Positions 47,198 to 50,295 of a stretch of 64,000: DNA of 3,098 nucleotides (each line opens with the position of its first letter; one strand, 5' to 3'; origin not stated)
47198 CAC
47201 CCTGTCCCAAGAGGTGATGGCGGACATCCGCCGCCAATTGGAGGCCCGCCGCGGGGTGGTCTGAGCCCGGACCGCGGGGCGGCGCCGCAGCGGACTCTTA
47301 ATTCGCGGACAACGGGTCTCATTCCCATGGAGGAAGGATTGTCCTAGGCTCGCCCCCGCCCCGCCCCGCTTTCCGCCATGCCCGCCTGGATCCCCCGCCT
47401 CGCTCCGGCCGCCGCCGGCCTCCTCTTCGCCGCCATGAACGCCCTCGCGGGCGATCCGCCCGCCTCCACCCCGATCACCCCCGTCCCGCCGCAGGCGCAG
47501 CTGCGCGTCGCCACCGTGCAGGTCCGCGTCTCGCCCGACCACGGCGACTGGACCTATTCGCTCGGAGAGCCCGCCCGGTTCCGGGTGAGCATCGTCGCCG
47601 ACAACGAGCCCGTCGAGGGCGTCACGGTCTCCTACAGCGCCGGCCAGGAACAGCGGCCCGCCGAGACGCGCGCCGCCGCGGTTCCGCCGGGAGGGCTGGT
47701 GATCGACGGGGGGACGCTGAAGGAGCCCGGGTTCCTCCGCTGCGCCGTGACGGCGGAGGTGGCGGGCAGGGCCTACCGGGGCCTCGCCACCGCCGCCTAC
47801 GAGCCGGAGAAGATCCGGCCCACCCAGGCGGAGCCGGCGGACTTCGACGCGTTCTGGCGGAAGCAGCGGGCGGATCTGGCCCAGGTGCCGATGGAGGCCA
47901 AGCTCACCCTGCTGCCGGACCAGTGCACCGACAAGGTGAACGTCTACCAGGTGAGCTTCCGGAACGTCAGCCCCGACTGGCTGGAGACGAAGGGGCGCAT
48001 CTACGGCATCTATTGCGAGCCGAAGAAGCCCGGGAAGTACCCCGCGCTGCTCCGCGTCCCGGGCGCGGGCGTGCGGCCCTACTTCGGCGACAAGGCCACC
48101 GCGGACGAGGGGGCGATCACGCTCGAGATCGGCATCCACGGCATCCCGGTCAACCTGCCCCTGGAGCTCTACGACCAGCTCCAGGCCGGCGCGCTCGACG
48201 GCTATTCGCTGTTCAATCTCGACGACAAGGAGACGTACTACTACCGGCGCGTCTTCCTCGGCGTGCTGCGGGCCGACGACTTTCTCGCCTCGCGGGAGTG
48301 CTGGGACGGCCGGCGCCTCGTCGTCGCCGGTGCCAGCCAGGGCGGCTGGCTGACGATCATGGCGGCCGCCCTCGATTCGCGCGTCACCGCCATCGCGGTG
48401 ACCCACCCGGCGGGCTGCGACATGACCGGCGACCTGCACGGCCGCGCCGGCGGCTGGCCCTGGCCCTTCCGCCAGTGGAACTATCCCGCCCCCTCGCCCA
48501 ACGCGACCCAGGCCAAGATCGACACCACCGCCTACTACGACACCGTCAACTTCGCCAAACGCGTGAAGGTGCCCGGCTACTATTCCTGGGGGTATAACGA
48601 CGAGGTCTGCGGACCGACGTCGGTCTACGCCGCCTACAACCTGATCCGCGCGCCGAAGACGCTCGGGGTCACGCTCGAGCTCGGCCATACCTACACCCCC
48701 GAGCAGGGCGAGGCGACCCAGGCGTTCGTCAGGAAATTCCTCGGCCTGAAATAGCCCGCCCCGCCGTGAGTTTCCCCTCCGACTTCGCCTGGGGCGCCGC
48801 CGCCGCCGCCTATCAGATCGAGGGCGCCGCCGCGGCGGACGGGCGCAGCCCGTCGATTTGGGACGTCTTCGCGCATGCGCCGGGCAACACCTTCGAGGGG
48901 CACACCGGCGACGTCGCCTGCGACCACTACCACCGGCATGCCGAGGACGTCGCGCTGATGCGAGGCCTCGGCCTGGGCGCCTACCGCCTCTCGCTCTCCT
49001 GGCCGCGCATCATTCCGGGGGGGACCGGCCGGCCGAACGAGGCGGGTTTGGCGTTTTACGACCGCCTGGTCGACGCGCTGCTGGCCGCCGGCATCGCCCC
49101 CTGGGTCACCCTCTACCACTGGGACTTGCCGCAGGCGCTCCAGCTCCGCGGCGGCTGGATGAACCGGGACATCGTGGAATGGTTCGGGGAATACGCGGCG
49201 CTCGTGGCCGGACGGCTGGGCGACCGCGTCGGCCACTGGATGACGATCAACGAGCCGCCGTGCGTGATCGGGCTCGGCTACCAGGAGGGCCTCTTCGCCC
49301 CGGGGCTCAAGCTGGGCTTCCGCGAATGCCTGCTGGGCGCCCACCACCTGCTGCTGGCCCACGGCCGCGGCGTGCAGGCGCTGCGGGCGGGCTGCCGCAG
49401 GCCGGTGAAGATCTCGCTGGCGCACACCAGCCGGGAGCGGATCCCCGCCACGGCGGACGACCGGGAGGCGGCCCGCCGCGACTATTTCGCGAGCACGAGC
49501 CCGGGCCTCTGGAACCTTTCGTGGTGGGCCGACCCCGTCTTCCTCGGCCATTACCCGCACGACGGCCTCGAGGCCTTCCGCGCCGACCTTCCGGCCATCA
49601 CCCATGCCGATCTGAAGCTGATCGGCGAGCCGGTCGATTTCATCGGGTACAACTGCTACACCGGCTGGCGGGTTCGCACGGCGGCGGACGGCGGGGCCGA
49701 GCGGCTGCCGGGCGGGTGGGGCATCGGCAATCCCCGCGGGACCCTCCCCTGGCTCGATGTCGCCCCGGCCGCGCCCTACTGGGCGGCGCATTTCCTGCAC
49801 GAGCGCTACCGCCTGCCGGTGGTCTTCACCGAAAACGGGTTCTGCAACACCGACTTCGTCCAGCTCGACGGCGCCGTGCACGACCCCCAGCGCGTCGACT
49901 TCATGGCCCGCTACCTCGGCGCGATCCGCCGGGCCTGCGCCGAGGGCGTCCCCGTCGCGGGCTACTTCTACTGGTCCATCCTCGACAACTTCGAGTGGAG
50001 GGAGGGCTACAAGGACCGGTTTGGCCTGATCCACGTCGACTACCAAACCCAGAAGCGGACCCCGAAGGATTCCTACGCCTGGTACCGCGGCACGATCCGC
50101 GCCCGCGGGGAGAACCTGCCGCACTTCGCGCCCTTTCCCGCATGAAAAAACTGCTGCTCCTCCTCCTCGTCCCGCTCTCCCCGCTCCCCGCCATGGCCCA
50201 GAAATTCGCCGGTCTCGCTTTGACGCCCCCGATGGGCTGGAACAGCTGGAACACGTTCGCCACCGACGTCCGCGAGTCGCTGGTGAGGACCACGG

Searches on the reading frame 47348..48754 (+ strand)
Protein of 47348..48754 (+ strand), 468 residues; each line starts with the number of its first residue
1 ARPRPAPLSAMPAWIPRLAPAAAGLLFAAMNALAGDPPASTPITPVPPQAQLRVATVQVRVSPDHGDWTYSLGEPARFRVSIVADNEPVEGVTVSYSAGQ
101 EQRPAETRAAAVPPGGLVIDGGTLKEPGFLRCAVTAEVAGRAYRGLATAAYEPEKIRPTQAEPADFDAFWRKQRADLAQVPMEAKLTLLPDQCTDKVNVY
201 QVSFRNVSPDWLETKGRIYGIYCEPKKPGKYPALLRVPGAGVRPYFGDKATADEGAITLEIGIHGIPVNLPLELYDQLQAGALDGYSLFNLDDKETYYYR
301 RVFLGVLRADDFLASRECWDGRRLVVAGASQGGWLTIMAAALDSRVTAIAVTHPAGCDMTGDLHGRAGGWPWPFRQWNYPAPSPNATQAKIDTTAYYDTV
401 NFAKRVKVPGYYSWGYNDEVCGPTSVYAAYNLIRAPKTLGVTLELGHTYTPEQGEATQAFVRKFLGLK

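Call 32: search_protein_families(library=pfam, proteins=[window:47348-48754:+], max_evalue=0.0001)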
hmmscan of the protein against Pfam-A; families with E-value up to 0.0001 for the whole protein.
window:47348-48754:+ (468 aa): 3 families
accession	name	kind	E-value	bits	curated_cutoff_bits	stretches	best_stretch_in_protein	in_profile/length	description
PF05448.18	AXE1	-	3.7e-40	138.1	21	1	155-454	13-310/321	Acetyl xylan esterase (AXE1)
PF10142.15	PhoPQ_related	-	8.1e-08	31.8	20.3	1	322-451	172-305/367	PhoPQ-activated pathogenicity-related protein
PF00326.27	Peptidase_S9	-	3.1e-05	24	22.6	1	308-432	50-169/213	Prolyl oligopeptidase family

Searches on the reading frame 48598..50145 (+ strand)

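Call 32: search_protein_families(library=pfam, proteins=[window:48598-50145:+], max_evalue=0.0001)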
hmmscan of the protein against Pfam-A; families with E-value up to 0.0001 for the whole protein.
window:48598-50145:+ (515 aa): 1 family
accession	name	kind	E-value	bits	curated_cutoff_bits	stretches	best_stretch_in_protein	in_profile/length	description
PF00232.24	Glyco_hydro_1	-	4.1e-140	467.6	22.6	1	58-503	4-451/453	Glycosyl hydrolase family 1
